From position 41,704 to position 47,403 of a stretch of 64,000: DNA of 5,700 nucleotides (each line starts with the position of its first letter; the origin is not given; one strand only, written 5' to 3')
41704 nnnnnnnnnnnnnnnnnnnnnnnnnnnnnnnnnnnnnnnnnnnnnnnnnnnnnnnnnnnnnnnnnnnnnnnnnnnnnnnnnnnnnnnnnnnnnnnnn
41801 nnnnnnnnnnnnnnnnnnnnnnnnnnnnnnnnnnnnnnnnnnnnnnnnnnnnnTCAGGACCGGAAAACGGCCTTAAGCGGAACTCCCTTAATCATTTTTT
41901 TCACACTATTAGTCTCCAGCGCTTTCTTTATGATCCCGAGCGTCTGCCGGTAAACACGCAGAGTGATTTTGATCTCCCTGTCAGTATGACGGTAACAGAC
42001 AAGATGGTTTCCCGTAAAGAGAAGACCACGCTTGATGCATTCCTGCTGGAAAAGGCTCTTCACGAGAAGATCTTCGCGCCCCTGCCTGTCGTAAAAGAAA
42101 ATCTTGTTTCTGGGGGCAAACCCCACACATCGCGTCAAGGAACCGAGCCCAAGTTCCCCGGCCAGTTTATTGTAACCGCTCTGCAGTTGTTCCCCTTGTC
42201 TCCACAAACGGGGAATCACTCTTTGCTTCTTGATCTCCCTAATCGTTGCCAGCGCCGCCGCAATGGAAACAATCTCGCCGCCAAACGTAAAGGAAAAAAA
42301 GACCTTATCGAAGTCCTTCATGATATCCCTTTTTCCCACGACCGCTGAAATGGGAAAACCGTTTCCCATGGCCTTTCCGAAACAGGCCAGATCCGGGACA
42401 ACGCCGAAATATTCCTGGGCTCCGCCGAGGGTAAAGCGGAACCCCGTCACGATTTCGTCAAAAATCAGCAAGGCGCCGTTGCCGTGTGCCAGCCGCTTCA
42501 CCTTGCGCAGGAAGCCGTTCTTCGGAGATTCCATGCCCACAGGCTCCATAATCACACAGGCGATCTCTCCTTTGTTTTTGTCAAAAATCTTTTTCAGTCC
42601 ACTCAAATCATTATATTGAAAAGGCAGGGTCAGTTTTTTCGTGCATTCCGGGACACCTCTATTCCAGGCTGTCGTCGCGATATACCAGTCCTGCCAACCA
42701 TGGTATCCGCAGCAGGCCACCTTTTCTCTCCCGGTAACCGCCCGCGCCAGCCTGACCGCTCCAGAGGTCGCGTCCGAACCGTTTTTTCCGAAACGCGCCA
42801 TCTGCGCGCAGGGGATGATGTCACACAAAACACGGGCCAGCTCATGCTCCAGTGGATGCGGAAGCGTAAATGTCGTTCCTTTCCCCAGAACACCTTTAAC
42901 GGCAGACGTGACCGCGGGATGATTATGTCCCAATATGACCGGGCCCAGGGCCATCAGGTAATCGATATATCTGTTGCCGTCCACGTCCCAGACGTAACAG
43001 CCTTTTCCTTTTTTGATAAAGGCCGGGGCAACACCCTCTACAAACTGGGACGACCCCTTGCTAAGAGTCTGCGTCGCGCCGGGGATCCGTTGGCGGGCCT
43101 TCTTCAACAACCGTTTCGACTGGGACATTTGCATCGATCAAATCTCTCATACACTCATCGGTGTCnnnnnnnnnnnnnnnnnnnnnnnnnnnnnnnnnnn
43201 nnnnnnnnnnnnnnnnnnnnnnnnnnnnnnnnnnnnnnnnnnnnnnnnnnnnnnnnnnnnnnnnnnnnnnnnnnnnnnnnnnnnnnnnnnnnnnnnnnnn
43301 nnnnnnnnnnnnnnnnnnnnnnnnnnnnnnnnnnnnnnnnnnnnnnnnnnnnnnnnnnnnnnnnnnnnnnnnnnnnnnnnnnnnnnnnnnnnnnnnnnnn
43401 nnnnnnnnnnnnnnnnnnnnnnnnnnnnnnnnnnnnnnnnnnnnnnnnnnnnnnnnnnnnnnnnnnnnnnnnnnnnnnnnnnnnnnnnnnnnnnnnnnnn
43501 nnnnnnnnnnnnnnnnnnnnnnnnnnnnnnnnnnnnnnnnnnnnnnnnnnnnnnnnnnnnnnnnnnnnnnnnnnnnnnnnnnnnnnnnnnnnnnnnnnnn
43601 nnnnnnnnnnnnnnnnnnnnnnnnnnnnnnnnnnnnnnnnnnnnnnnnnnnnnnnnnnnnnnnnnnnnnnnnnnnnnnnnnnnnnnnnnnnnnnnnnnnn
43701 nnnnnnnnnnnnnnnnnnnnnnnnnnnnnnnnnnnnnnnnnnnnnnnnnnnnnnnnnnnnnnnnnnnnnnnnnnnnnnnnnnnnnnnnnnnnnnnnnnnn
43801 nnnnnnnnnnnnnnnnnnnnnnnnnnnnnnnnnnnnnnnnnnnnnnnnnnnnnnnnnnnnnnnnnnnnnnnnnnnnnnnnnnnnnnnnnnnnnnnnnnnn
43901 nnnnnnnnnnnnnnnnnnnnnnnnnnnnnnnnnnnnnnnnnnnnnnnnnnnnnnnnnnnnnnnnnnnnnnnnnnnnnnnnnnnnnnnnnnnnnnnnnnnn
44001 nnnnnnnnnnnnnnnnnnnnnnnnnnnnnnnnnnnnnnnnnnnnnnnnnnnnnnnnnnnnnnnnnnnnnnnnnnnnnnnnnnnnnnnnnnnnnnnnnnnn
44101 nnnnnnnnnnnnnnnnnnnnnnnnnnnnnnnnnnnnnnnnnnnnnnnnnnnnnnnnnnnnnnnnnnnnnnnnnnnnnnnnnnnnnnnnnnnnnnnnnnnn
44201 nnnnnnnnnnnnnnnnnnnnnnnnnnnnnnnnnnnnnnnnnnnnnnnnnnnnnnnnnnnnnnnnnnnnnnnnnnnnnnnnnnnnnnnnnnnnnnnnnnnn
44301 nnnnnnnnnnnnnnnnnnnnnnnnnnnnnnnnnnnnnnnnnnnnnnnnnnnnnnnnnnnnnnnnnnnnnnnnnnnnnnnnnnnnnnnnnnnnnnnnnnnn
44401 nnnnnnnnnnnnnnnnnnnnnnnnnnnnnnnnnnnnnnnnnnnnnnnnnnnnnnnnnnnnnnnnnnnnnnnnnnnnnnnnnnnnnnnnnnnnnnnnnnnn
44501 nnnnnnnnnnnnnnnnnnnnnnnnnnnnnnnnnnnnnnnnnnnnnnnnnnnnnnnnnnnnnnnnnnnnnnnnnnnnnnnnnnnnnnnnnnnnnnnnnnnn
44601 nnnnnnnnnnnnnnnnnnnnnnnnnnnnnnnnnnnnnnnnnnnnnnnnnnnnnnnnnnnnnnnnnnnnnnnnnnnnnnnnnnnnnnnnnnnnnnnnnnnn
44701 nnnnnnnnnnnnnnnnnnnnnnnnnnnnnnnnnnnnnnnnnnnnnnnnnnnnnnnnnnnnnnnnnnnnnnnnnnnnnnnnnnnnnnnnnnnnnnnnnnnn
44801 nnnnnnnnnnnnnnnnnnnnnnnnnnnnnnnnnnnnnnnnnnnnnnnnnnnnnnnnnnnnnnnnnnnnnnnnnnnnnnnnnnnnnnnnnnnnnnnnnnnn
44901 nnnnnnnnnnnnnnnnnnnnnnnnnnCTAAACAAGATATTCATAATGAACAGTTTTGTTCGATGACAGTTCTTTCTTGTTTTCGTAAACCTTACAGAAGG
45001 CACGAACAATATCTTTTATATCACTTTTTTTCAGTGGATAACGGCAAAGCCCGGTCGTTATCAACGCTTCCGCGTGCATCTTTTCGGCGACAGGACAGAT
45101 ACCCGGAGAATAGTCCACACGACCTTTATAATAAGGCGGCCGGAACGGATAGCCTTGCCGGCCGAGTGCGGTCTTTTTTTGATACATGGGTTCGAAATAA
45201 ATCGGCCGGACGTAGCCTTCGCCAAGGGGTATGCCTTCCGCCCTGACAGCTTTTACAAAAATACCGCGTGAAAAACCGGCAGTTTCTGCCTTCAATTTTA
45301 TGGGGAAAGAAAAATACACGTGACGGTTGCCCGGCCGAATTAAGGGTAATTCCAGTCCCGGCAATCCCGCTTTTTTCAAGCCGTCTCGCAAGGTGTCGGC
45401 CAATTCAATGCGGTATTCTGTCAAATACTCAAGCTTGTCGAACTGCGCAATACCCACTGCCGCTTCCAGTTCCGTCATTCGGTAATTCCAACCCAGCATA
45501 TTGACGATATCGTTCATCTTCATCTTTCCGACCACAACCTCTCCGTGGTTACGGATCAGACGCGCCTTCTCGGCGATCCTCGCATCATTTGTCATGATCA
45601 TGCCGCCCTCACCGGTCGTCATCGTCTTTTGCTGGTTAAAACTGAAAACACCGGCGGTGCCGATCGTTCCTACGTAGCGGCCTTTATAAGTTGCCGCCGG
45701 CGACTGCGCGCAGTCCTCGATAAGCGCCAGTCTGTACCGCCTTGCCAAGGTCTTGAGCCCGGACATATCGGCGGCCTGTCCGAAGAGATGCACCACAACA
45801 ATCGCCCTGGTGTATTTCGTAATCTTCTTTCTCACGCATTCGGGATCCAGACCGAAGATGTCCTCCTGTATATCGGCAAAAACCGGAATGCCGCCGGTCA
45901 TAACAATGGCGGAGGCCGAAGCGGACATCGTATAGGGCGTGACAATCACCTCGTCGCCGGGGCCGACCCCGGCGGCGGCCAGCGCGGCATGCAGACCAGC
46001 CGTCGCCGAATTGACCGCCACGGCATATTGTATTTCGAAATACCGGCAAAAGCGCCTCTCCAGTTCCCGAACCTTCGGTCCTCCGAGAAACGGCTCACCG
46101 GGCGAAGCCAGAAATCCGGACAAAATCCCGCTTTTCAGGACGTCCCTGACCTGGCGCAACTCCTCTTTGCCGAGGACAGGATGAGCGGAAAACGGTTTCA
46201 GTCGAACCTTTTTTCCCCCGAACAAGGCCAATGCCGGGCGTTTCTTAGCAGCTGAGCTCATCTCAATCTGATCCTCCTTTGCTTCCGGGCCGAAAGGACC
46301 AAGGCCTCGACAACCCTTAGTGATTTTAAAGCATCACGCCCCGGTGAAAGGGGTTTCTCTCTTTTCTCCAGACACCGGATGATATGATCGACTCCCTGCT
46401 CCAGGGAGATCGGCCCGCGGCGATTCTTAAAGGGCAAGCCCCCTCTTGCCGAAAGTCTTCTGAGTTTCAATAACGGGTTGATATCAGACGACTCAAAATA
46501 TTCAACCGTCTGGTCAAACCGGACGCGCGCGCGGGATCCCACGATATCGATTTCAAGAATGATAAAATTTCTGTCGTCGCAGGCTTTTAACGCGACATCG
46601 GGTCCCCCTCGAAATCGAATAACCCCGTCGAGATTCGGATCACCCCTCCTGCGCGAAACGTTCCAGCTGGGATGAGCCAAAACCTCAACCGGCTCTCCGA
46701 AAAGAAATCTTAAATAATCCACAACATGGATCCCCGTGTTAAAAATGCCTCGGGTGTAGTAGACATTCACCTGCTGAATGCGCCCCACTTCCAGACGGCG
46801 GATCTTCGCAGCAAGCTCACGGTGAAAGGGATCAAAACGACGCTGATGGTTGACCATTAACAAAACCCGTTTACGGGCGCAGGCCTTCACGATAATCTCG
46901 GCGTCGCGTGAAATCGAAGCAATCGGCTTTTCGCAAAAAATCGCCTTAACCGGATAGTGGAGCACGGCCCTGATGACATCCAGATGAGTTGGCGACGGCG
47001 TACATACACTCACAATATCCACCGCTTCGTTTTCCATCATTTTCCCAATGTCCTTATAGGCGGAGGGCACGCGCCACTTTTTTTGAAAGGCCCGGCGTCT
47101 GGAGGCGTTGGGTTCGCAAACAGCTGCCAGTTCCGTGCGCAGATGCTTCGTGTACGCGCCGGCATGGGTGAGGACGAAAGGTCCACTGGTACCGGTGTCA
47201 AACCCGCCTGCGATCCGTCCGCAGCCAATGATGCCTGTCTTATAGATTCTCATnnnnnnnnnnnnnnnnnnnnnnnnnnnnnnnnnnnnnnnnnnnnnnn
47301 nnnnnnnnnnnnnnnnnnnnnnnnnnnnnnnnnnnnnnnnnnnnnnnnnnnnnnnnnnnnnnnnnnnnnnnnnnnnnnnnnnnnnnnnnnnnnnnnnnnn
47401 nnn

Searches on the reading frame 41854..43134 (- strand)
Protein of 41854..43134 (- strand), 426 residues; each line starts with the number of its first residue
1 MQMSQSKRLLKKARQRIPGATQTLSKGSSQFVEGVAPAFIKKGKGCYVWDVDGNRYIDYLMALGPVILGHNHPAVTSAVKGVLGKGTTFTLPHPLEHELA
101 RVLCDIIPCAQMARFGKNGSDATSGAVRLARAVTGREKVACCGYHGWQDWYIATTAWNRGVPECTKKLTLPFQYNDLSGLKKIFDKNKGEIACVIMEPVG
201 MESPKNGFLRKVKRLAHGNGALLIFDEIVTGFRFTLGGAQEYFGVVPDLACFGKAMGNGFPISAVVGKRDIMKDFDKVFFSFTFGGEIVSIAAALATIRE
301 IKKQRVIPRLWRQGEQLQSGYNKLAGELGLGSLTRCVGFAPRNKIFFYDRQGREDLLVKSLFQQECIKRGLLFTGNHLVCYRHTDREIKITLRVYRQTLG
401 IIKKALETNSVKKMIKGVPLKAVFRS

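Call 5: search_protein_families(library=pfam, proteins=[window:41854-43134:-], max_evalue=0.01)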
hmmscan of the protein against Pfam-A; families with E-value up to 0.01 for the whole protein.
window:41854-43134:- (426 aa): 1 family
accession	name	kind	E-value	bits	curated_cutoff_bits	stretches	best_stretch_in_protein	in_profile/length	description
PF00202.27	Aminotran_3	-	5.6e-54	183.8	30.5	1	36-325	9-330/403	Aminotransferase class-III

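Call 7: search_protein_families(library=ncbifam, proteins=[window:41854-43134:-], max_evalue=0.001)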
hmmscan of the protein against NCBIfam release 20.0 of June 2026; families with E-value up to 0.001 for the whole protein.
window:41854-43134:- (426 aa): 69 families (the best 25 are shown)
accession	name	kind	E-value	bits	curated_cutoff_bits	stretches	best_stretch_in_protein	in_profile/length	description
NF004856.0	PRK06209.1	equivalog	1.3e-133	445.8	486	1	2-425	7-438/450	glutamate-1-semialdehyde 2,1-aminomutase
NF000818.0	PRK00062.1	subfamily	4.4e-87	292.5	398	1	1-397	1-422/429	glutamate-1-semialdehyde 2,1-aminomutase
TIGR00713.1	hemL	equivalog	1e-84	284.7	527.3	1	6-331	2-343/423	glutamate-1-semialdehyde 2,1-aminomutase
NF041362.1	GntE_guanitoxin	equivalog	2.8e-80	270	525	1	2-330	4-353/426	guanitoxin biosynthesis PLP-dependent transaminase GntE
NF009055.0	PRK12389.1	equivalog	5.3e-77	259.3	637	1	1-398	1-424/431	glutamate-1-semialdehyde 2,1-aminomutase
NF005993.0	PRK08117.1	subfamily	1.3e-51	175.6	574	2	177-374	192-394/433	aspartate aminotransferase family protein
TIGR00707.1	argD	subfamily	4.3e-45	154.2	410.05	1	37-324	10-309/381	acetylornithine/succinylornithine family transaminase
NF001864.0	PRK00615.1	equivalog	2.3e-43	148.3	706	1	6-315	7-333/433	glutamate-1-semialdehyde aminotransferase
NF004426.0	PRK05769.1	equivalog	6e-43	147.2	552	1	34-375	34-407/441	acetyl ornithine aminotransferase family protein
NF006228.0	PRK08360.1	equivalog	6.9e-41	140.3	608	2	189-330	203-349/443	aspartate aminotransferase family protein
NF006368.0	PRK08593.1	equivalog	1.1e-40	139.6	570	2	178-325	195-349/448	aspartate aminotransferase family protein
NF002874.0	PRK03244.1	equivalog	1.3e-40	139.4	457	1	34-324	23-322/399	acetylornithine transaminase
NF049976.1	AmadipTransam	equivalog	8.2e-39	133.7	650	2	187-373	187-378/416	2-aminoadipate transaminase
NF042418.1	LysJ_Th_th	equivalog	2.7e-38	131.9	700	1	39-310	21-301/386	[LysW]-aminoadipate semialdehyde transaminase LysJ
NF004718.0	PRK06062.1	subfamily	6.4e-38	130.4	472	1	33-405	35-445/454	hypothetical protein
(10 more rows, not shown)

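Call 76: search_solved_structures(query=window:41854-43134:-, max_evalue=1e-20)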
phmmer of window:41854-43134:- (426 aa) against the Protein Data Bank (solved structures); distinct sequences matched with E-value up to 1e-20: 91 (the best 60 are shown).
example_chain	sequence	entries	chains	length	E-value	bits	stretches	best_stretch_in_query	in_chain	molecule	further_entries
3l44_A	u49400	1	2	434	5.7e-64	219.9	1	3-330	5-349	Glutamate-1-semialdehyde 2,1-aminomutase 1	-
4e77_A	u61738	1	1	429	5.8e-64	219.9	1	3-334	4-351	Glutamate-1-semialdehyde 2,1-aminomutase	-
6w80_A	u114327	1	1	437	6.6e-64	219.7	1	3-339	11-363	Glutamate-1-semialdehyde 2,1-aminomutase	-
3k28_A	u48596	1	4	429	1.3e-63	218.8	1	11-392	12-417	Glutamate-1-semialdehyde 2,1-aminomutase 2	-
5i92_A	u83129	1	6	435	1.8e-63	218.3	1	2-335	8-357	Glutamate-1-semialdehyde 2,1-aminomutase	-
2e7u_A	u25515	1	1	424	2.5e-63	217.8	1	6-396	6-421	Glutamate-1-semialdehyde 2,1-aminomutase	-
3fqa_A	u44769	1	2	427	3.5e-63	217.3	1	9-398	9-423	Glutamate-1-semialdehyde 2,1-aminomutase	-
3fq8_A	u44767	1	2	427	6.6e-63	216.4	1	9-398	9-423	Glutamate-1-semialdehyde 2,1-aminomutase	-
2gsa_A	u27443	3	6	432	6.8e-63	216.4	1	9-398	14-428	GLUTAMATE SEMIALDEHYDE AMINOTRANSFERASE | PROTEIN (GLUTAMATE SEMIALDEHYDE AMINOTRANSFERASE)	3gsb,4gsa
3bs8_A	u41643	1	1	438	1.1e-62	215.7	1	4-396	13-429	Glutamate-1-semialdehyde 2,1-aminomutase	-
3fq7_A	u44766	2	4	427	1.3e-62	215.5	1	9-398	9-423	Glutamate-1-semialdehyde 2,1-aminomutase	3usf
2hoy_A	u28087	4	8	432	1.3e-62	215.5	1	9-398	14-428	Glutamate-1-semialdehyde 2,1-aminomutase (GSAM) apo-form | Glutamate-1-semialdehyde 2,1-aminomutase (GSAM) pmp-form | Glutamate-1-semialdehyde 2,1-aminomutase (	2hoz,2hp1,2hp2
5hdm_A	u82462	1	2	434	8.1e-60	206.3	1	5-374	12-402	Glutamate-1-semialdehyde 2,1-aminomutase 1, chloroplastic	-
2cfb_A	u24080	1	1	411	2.7e-59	204.5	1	35-398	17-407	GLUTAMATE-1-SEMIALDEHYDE 2,1-AMINOMUTASE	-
2epj_A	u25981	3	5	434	3.1e-57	197.8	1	6-322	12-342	Glutamate-1-semialdehyde 2,1-aminomutase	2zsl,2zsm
6hbs_A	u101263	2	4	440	1.1e-46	163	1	6-394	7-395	Aminopentol aminotransferase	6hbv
7lm0_A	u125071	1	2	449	1.5e-42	149.3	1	37-325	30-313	C-6' aminotransferase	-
7lld_A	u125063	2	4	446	5.4e-42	147.5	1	28-325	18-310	C-6' aminotransferase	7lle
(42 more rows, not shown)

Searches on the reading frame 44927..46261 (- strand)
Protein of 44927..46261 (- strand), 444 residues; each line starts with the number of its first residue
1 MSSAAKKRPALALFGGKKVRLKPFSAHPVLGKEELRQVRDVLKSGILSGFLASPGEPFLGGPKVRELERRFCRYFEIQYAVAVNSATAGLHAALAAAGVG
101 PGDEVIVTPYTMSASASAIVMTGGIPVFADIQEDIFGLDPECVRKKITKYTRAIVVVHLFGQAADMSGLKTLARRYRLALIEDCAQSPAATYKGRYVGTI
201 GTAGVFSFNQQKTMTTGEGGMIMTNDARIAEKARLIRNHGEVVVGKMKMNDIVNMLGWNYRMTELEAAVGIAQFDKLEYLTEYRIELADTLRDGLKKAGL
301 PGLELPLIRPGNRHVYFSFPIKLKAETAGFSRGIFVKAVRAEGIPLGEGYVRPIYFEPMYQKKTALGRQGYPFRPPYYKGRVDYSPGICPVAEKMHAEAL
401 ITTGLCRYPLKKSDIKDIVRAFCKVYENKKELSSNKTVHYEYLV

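Call 5: search_protein_families(library=pfam, proteins=[window:44927-46261:-], max_evalue=0.01)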
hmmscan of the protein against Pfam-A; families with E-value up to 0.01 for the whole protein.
window:44927-46261:- (444 aa): 2 families
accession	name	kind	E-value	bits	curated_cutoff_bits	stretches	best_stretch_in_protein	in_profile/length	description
PF01041.23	DegT_DnrJ_EryC1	-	1.7e-94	317.4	19.8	1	58-365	20-322/360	DegT/DnrJ/EryC1/StrS aminotransferase family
PF01212.27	Beta_elim_lyase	-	0.0018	18.1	27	1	61-241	31-228/288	Beta-eliminating lyase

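Call 7: search_protein_families(library=ncbifam, proteins=[window:44927-46261:-], max_evalue=0.001)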
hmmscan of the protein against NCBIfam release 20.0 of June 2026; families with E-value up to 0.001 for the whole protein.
window:44927-46261:- (444 aa): 20 families
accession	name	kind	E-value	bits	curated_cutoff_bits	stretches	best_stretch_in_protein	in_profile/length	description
TIGR03588.1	PseC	equivalog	9.5e-70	235.4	423.5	1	60-379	28-353/380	UDP-4-amino-4,6-dideoxy-N-acetyl-beta-L-altrosamine transaminase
NF008658.2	PRK11658.1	equivalog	4e-64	216.6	631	1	23-347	6-321/379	UDP-4-amino-4-deoxy-L-arabinose aminotransferase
TIGR04181.1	NHT_00031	hypoth_equivalog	1e-62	212.1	420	1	28-361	6-336/359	LegC family aminotransferase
NF008687.0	PRK11706.1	equivalog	6.5e-57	193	375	1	24-351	4-321/375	dTDP-4-amino-4,6-dideoxygalactose transaminase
TIGR04427.1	PLP_DesI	equivalog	2.1e-47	162.1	650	1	11-353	8-332/390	dTDP-4-dehydro-6-deoxyglucose aminotransferase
TIGR02379.1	ECA_wecE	subfamily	5.2e-47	160.4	434.85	1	23-327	3-301/376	dTDP-4-amino-4,6-dideoxy-D-glucose transaminase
NF011936.0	PRK15407.1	equivalog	3.5e-41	141.3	423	2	64-240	67-251/440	lipopolysaccharide biosynthesis protein RfbH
NF009079.0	PRK12414.1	subfamily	2.5e-07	30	481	1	79-175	92-187/384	methionine aminotransferase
NF006569.0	PRK09082.1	subfamily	2.4e-06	26.9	420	1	77-157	90-170/386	methionine aminotransferase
NF004975.0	PRK06348.1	equivalog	3.5e-06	26.3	549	1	75-156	87-168/384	pyridoxal phosphate-dependent aminotransferase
NF005855.0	PRK07777.1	equivalog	6.8e-06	25.6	553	1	54-156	65-169/391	pyridoxal phosphate-dependent aminotransferase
NF005816.0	PRK07682.1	equivalog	6.8e-06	25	620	1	85-158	98-171/390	aminotransferase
NF004621.0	PRK05957.1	equivalog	1.3e-05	24.1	498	1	89-157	101-167/389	pyridoxal phosphate-dependent aminotransferase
NF041364.1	GntC_guanitoxin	equivalog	1.7e-05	23.9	415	1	83-158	65-142/356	guanitoxin biosynthesis PLP-dependent (S)-gamma-hydroxy-L-arginine cyclodehydratase GntC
NF005305.0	PRK06836.1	equivalog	3.4e-05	23.2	376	1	31-156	52-176/396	pyridoxal phosphate-dependent aminotransferase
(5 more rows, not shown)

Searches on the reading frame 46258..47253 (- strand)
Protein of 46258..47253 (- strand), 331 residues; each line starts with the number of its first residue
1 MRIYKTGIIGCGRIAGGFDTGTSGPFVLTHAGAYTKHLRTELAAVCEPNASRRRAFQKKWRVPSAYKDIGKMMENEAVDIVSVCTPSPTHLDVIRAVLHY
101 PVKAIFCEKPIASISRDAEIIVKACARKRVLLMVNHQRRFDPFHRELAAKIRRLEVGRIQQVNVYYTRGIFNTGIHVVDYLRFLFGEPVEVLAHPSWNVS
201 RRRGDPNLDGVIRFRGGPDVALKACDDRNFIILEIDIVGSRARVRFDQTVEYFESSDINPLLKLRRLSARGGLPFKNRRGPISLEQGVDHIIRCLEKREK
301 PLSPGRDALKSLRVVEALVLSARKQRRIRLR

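Call 5: search_protein_families(library=pfam, proteins=[window:46258-47253:-], max_evalue=0.01)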
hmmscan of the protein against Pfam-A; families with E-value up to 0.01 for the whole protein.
window:46258-47253:- (331 aa): 3 families
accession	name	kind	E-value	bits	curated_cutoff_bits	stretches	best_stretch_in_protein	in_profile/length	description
PF01408.29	GFO_IDH_MocA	-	3.8e-22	79.6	24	1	6-136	3-120/120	Oxidoreductase family, NAD-binding Rossmann fold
PF02894.22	GFO_IDH_MocA_C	-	2.2e-08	34.6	22.9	1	172-329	45-217/218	Oxidoreductase family, C-terminal alpha/beta domain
PF22725.1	GFO_IDH_MocA_C3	-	5.5e-06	26.8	27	1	170-244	46-123/124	GFO/IDH/MocA C-terminal domain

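Call 7: search_protein_families(library=ncbifam, proteins=[window:46258-47253:-], max_evalue=0.001)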
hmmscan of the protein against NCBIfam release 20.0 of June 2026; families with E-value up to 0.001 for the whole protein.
window:46258-47253:- (331 aa): 9 families
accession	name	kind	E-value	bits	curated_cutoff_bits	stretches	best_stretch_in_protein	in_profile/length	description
TIGR04380.1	myo_inos_iolG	equivalog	3.7e-31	108.2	355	1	5-328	3-329/330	inositol 2-dehydrogenase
NF040723.1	UDP-GlcNAcDh_Arch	equivalog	1.9e-20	73.6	450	1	28-190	13-182/302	UDP-N-acetylglucosamine 3-dehydrogenase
NF041392.1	XylDh_Gfo6_Halo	equivalog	1.9e-13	49.9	350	1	72-164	77-168/350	D-xylose 1-dehydrogenase Gfo6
NF052479.1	LevoglcsnDh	equivalog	1.5e-12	46.9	650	1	3-162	3-157/386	levoglucosan dehydrogenase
NF052679.1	InsChiInosDhIolG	equivalog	1.2e-09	37.7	540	1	40-159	28-148/343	bifunctional inositol 2-dehydrogenase/D-chiro-inositol 1-dehydrogenase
NF058561.1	BT_2158_fam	equivalog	4.5e-07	28.8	750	1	42-176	59-194/487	glycoside 3-dehydrogenase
NF008607.0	PRK11579.1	subfamily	5.1e-07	29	330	1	39-168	29-154/346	oxidoreductase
NF058563.1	BT_2159_fam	equivalog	3.4e-06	26.3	650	1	33-164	18-148/350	disaccharide 3-dehydrogenase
NF007574.0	PRK10206.1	equivalog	1.1e-05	24.7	352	1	67-164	55-151/345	oxidoreductase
